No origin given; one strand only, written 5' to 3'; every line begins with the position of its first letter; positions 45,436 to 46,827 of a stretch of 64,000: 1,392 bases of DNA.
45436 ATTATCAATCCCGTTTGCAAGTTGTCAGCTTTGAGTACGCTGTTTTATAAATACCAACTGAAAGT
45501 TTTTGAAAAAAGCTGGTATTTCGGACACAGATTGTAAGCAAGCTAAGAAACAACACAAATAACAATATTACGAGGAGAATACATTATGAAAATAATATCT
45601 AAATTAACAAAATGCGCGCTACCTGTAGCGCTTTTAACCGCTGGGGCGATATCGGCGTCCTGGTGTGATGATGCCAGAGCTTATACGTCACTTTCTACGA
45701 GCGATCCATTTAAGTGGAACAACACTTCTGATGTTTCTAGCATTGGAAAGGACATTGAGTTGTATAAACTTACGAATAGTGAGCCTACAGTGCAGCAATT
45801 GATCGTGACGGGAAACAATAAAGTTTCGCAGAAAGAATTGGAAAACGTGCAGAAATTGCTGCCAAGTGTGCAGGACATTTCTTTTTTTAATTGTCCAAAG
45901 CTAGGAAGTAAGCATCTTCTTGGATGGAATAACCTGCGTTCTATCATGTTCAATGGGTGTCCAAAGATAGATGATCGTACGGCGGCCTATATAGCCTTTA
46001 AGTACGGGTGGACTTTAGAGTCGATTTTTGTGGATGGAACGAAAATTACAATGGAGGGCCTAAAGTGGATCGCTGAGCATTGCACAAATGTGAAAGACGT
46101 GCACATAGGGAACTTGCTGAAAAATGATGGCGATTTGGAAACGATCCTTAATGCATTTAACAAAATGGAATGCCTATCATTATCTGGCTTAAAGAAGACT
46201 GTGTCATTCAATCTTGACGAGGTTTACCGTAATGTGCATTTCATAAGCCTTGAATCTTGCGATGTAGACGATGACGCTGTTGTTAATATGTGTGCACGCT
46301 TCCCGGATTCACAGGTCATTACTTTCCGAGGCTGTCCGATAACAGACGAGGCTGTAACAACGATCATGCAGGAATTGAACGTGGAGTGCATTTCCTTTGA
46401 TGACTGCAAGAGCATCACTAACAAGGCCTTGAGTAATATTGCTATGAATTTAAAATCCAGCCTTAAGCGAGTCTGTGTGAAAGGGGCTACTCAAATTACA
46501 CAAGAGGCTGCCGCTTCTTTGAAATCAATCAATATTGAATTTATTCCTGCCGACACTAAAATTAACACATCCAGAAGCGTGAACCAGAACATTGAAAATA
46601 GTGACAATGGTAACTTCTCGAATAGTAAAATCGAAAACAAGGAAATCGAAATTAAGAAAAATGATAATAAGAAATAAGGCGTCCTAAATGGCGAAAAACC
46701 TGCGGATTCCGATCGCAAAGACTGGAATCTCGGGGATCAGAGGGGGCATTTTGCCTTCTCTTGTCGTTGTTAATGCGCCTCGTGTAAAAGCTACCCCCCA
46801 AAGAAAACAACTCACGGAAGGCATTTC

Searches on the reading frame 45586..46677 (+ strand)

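Call 66: search_protein_families(library=pfam, proteins=[window:45586-46677:+], max_evalue=1)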
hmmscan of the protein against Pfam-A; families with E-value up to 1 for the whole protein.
window:45586-46677:+ (363 aa): 1 family
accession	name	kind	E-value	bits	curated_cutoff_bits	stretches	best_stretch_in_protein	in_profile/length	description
PF23257.1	DUF7071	-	0.32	11.2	27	1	66-92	16-41/68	Domain of unknown function (DUF7071)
